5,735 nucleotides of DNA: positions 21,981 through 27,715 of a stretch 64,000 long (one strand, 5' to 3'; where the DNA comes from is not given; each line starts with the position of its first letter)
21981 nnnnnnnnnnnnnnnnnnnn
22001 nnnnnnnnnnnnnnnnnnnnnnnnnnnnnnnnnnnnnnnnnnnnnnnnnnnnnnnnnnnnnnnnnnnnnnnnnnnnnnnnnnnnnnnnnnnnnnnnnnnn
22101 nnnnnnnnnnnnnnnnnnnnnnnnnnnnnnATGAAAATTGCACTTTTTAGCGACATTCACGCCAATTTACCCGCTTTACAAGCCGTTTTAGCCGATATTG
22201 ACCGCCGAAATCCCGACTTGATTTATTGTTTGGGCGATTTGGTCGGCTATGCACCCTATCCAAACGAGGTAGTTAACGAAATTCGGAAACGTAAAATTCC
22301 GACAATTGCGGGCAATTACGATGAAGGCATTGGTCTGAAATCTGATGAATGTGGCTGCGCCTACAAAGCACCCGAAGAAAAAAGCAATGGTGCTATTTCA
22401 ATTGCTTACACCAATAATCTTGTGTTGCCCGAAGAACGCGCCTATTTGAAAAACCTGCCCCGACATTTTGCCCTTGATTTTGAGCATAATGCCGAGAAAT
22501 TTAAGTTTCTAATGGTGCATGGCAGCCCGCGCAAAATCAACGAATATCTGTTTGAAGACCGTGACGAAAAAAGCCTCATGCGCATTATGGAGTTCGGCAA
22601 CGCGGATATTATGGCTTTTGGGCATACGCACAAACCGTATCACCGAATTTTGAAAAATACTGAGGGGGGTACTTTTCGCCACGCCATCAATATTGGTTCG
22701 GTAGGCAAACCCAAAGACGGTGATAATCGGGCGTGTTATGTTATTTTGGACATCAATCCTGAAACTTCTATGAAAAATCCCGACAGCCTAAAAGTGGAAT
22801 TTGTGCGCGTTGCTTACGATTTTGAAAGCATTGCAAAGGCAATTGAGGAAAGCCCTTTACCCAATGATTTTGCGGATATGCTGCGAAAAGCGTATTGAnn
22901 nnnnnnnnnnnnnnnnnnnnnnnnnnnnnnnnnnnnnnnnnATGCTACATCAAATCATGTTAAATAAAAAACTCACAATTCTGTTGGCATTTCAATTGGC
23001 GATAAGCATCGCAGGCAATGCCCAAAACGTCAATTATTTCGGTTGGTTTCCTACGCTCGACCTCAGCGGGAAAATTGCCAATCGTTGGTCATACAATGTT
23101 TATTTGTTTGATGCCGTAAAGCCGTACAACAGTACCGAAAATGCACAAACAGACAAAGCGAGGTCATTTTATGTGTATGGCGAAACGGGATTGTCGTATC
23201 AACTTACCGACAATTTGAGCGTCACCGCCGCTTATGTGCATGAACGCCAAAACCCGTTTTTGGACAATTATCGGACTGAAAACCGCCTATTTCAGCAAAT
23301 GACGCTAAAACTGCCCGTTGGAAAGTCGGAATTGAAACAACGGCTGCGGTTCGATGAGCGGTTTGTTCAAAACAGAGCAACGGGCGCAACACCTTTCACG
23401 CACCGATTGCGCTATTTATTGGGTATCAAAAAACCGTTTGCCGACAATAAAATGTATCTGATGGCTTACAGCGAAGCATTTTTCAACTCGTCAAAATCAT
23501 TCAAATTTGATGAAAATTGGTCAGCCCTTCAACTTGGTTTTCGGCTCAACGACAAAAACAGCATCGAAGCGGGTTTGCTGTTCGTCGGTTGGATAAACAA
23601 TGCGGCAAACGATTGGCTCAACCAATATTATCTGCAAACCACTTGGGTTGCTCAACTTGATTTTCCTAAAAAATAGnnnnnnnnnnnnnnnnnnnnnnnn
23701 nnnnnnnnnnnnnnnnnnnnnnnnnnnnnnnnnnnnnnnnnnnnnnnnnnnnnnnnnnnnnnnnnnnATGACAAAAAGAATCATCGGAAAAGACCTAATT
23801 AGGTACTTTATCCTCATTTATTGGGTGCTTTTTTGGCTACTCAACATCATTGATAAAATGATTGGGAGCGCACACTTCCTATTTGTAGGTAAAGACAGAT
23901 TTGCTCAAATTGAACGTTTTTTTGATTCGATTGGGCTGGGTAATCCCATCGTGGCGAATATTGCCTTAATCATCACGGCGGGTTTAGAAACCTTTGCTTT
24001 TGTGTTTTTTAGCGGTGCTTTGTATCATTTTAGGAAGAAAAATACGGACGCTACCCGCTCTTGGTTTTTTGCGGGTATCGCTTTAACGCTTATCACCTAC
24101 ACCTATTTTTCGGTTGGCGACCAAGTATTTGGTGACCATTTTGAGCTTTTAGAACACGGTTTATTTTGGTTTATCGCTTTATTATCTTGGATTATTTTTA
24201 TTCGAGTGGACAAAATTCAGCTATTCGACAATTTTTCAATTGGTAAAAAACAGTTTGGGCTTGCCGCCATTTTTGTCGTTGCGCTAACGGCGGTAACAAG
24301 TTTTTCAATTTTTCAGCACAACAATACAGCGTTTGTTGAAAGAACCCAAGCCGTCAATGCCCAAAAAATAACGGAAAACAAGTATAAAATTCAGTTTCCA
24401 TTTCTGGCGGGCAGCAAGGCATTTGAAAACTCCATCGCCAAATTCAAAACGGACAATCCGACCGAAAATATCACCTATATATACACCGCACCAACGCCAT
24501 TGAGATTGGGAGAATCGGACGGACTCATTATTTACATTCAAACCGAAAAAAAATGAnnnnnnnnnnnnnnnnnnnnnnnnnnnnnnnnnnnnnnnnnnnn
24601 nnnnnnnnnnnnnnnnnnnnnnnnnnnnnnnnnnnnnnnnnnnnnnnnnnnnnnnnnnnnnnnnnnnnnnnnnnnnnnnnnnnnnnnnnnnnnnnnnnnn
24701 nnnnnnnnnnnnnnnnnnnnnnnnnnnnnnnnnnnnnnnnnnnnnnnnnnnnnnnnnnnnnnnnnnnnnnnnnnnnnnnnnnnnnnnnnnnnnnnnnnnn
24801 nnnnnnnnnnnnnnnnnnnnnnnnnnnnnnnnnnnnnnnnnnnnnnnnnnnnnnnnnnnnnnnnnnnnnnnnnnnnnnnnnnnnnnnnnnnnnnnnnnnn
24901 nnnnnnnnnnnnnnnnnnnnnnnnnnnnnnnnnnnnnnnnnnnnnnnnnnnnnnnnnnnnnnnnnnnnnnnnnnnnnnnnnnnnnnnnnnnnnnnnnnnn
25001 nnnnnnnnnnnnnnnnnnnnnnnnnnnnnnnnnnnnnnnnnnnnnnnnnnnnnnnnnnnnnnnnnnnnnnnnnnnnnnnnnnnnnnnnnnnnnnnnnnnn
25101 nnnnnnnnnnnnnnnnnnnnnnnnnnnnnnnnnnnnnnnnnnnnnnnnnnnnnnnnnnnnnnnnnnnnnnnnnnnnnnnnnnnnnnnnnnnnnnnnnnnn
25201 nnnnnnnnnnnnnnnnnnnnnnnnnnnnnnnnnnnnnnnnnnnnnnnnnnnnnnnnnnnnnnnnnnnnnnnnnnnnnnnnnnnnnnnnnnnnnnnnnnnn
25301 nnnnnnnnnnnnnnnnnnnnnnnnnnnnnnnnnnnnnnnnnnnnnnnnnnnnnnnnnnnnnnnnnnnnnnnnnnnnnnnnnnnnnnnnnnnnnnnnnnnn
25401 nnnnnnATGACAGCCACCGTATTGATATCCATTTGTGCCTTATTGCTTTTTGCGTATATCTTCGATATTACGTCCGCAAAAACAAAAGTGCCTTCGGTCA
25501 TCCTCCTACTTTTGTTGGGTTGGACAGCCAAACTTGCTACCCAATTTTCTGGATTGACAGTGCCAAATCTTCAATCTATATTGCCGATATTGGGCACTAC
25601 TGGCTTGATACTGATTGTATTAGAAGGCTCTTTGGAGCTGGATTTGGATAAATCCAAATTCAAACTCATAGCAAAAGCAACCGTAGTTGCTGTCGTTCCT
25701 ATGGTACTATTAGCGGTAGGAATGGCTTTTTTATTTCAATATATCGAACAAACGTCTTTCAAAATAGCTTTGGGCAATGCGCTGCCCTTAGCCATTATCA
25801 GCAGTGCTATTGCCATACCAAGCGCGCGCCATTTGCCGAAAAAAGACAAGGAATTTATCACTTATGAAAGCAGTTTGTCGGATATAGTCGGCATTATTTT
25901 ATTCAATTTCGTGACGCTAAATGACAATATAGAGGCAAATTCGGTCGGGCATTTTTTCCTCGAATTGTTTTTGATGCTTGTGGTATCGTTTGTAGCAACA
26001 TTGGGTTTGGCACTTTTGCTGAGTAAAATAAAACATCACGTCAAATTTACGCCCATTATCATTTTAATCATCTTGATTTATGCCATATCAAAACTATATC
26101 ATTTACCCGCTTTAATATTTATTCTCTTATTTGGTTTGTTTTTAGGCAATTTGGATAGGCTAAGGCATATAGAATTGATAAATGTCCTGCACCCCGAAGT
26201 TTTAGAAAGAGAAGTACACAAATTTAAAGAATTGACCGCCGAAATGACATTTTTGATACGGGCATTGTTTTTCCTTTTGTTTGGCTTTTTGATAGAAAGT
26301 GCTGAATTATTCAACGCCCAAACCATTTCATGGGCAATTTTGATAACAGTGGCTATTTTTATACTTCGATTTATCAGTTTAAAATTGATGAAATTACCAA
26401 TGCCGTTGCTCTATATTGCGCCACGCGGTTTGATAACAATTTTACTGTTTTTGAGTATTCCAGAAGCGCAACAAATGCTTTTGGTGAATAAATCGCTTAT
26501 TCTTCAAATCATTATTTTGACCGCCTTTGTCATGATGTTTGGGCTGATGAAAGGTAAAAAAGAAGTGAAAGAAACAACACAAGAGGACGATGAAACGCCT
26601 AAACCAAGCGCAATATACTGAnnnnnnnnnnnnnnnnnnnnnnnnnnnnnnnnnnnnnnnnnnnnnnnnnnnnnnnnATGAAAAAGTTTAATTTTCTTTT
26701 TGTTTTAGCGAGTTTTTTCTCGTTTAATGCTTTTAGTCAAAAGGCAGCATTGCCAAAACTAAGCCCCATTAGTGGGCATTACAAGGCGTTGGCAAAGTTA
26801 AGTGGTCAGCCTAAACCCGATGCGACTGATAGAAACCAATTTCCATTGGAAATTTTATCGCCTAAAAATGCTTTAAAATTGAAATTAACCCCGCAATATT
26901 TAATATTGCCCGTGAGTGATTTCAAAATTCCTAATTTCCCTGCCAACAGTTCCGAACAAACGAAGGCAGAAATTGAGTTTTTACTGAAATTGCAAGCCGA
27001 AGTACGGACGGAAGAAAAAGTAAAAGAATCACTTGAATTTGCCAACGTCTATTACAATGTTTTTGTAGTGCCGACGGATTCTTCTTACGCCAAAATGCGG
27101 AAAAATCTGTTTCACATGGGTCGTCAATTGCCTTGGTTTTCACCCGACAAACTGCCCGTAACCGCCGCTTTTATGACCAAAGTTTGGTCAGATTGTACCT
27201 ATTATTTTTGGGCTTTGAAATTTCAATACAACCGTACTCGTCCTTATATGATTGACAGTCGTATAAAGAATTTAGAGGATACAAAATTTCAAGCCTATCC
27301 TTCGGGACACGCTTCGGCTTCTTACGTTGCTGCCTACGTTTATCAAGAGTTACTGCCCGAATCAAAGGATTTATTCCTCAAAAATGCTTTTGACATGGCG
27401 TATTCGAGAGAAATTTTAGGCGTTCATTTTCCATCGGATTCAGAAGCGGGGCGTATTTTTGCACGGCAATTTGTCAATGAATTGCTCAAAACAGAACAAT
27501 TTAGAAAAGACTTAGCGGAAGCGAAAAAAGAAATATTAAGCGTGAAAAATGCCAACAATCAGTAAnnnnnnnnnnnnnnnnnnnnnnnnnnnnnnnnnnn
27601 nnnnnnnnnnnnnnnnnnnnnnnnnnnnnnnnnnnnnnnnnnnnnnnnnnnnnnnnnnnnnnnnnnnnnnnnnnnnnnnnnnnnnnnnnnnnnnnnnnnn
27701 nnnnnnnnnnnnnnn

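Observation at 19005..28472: Accessory genes are laid out as cassettes punctuated by same-orientation motif copies, several embedded in longer direct repeats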

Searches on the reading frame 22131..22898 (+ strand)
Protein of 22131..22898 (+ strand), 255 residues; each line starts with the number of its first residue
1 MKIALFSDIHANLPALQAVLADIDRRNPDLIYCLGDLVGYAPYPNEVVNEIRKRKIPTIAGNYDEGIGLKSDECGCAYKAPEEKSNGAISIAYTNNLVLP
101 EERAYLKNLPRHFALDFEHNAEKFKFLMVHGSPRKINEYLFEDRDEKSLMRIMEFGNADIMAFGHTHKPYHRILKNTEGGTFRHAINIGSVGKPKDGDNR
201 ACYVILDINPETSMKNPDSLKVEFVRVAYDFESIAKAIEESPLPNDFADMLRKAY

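Call 13: search_protein_families(library=pfam, proteins=[window:22131-22898:+])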
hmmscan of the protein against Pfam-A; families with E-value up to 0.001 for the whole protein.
window:22131-22898:+ (255 aa): 2 families
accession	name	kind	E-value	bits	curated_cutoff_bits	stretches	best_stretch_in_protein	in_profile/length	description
PF12850.12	Metallophos_2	-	1.8e-22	80.4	27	1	1-209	1-152/154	Calcineurin-like phosphoesterase superfamily domain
PF00149.33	Metallophos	-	3.6e-16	60.6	21.5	1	1-169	1-191/191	Calcineurin-like phosphoesterase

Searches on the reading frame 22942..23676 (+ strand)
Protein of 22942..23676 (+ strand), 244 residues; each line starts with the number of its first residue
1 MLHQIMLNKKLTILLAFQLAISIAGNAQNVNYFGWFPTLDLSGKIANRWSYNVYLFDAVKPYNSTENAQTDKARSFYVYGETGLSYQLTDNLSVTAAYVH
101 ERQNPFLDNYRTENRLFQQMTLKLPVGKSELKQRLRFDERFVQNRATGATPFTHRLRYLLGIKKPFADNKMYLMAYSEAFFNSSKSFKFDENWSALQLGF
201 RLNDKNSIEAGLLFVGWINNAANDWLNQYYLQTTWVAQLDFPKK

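Call 13: search_protein_families(library=pfam, proteins=[window:22942-23676:+])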
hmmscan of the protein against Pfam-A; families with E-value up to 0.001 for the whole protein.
window:22942-23676:+ (244 aa): 1 family
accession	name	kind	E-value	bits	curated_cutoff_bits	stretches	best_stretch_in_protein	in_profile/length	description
PF10677.15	DUF2490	-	4.7e-28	98.6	29.8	1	38-226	6-185/186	Protein of unknown function (DUF2490)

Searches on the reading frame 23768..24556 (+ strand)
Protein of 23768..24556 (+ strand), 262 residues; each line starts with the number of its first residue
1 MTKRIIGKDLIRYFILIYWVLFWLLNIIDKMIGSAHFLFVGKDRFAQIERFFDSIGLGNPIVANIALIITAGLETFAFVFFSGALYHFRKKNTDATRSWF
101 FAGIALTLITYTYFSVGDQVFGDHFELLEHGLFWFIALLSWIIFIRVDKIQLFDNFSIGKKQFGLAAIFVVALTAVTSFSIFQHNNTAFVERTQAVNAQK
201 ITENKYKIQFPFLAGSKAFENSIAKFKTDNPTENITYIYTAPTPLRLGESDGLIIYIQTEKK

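Call 13: search_protein_families(library=pfam, proteins=[window:23768-24556:+])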
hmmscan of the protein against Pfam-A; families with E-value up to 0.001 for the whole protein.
window:23768-24556:+ (262 aa): 0 families

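Call 21: find_homologous_proteins(query=window:23768-24556:+)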
Query window:23768-24556:+ (262 aa): 248 proteins with E <= 0.001 among 1109 candidates; the best 120 are listed.
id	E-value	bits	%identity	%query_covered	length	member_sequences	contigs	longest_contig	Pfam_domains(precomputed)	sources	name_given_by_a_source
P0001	4.3e-168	575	100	100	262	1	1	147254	-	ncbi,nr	ncbi:MAG: hypothetical protein U5L45_14020 [Saprospiraceae bacterium]|nr:hypothetical protein [Sapro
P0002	2.6e-148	510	87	100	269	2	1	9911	-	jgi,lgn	jgi:hypothetical protein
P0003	1.2e-147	508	88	99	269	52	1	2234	-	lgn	-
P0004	3.0e-147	507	87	100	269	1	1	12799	-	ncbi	-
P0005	1.1e-146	505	87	100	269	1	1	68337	-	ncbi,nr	ncbi:MAG: hypothetical protein U5N85_06820 [Arcicella sp.]|nr:hypothetical protein [Arcicella sp.]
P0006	5.5e-146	503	87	99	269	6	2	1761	-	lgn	-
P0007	1.5e-145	501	84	100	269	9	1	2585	-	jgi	-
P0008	7.1e-144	496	85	100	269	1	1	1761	-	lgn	-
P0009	1.4e-143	495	84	100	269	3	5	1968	-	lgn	-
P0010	1.4e-143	495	86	100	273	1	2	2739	-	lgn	-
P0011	1.2e-141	488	83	100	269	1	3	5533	-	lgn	-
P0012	6.3e-141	486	82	100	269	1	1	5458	-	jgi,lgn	jgi:hypothetical protein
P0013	8.9e-141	486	84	98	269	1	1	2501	-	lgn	-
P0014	1.0e-140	485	83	99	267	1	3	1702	-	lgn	-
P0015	9.7e-140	482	84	99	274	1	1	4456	-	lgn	-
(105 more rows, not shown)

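Call 22: find_encoding_contigs(protein=P0001, flank=10000, max_places=5)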
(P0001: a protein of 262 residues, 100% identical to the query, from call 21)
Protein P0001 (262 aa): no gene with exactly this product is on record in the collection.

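Call 23: find_encoding_contigs(protein=P0002, flank=10000, max_places=5)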
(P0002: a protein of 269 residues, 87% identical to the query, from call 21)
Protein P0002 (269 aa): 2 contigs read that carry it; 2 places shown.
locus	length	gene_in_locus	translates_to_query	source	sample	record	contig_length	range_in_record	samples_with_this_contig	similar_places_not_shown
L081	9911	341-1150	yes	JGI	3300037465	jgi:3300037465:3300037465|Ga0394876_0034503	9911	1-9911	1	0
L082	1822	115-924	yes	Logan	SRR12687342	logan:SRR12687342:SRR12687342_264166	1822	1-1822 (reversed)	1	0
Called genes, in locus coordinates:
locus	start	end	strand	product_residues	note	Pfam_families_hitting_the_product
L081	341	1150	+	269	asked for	-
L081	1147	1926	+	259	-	-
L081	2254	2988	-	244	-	PF01695:IstB_IS21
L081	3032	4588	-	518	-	PF00665:rve (weak), PF22483:Mu-transpos_C_2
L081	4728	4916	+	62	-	-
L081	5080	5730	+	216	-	PF01609:DDE_Tnp_1, PF13612:DDE_Tnp_1_3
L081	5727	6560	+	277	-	PF18962:Por_Secre_tail (weak)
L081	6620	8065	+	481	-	-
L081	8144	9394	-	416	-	PF19572:PorV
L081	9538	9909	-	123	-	?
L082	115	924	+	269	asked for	-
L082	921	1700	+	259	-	-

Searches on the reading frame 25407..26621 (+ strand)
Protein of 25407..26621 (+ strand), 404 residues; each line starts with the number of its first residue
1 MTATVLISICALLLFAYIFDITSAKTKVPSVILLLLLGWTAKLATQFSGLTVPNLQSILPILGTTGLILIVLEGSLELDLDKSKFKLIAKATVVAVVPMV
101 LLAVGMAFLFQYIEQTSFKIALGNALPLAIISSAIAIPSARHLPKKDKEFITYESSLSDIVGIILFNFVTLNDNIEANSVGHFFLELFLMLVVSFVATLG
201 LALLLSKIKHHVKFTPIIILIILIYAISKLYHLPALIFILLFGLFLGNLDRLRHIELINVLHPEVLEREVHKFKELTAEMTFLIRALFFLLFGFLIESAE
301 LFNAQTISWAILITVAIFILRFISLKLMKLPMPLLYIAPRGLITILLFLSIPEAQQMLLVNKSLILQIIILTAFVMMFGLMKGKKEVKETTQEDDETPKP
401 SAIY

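Call 12: find_encoding_contigs(protein=window:25407-26621:+, flank=10000, max_places=6)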
Protein window:25407-26621:+ (404 aa): no gene with exactly this product is on record in the collection.

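Call 14: find_related_loci(query=window:25407-26621:+, collection=genome_contigs, flank=10000)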
Query window:25407-26621:+ (404 aa) in genome_contigs; peptide patterns used: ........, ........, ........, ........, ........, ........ (x = any residue, [..] = any of these).
206 stretches matched a pattern; 125 encode a relative of the query (tblastn E <= 1e-3); the best 80 are kept; 80 distinct loci.
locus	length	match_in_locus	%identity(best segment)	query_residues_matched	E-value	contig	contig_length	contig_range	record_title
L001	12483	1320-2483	63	17-403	9e-161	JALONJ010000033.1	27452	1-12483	MAG: Microscillaceae bacterium isolate Prado074 scaffold_3488, whole genome shotgun sequence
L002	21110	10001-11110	66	16-384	1e-154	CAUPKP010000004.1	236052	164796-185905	MAG: uncultured Flavobacterium sp. isolate m09-metabat.4 genome assembly, contig: m09-c18, whole genome shotgun sequence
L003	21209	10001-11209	64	1-402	5e-153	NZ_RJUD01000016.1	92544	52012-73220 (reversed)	Lacihabitans sp. CS3-21 jcf7180000035941, whole genome shotgun sequence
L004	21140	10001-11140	64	16-394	4e-152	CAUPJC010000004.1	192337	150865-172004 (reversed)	MAG: uncultured Flavobacterium sp. isolate m08-metabat.6 genome assembly, contig: m08-c17, whole genome shotgun sequence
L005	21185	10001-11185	64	1-397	1e-151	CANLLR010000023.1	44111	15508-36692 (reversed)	MAG: Flavobacteriaceae bacterium isolate ZE-15may19-117 genome assembly, contig: ZE-15May19-c669, whole genome shotgun s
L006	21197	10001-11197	61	1-392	1e-151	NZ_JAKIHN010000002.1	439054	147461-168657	Flavobacterium anseongense strain AS60 2, whole genome shotgun sequence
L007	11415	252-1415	62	10-396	7e-150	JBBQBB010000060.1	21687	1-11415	MAG: Bacteroidia bacterium isolate Co_metawrap_1406 Cmw_1406_k141_1061649_length_21687_cov_14.4922, whole genome shotgun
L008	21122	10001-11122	63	17-389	2e-149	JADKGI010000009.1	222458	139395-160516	MAG: Saprospiraceae bacterium isolate Ribe_18-Q3-R11-54_BATAC.612 tig00004952-10-2210940, whole genome shotgun sequence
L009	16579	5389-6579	63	1-396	1e-147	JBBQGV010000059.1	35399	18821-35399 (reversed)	MAG: Chitinophagales bacterium isolate Co_metawrap_942 Cmw_942_k141_26431704_length_35399_cov_18.9980, whole genome shot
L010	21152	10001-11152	60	4-386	8e-147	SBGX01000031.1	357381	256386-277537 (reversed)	MAG: Bacteroidetes bacterium isolate M2408 scaffold_0_1, whole genome shotgun sequence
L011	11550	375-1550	62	4-402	1e-146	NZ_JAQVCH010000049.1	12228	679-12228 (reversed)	MAG: Flavobacterium sp. isolate STD2_84 NODE_20154_length_12228_cov_4.914966_Sandtown_D2, whole genome shotgun sequence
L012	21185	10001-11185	62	3-394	6e-146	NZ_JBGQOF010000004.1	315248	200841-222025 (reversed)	Flavobacterium sp. W22_SRS_FK3 NODE_4_length_315248_cov_131.849780, whole genome shotgun sequence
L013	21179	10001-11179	59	4-395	1e-145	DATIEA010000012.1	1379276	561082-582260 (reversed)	MAG TPA_asm: Phnomibacter sp. isolate SMAG_U16357 k141_73979, whole genome shotgun sequence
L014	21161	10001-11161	63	16-399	2e-145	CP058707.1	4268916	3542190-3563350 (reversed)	MAG: Bacteroidota bacterium isolate SSA2 chromosome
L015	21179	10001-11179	63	1-398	2e-145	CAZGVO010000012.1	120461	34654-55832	MAG TPA_asm: uncultured Bifidobacterium sp. isolate binchicken_co328_134 genome assembly, contig: NODE_94_length_120461_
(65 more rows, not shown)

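Call 17: search_protein_families(library=pfam, proteins=[window:25407-26621:+], max_evalue=0.00001)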
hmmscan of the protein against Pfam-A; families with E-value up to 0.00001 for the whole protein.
window:25407-26621:+ (404 aa): 0 families

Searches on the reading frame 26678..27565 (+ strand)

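Call 17: search_protein_families(library=pfam, proteins=[window:26678-27565:+], max_evalue=0.00001)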
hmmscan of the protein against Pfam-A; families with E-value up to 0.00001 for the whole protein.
window:26678-27565:+ (295 aa): 1 family
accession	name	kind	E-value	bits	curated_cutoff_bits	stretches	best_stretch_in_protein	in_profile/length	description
PF01569.27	PAP2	-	8.9e-12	45.3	27.2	1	179-265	18-117/130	PAP2 superfamily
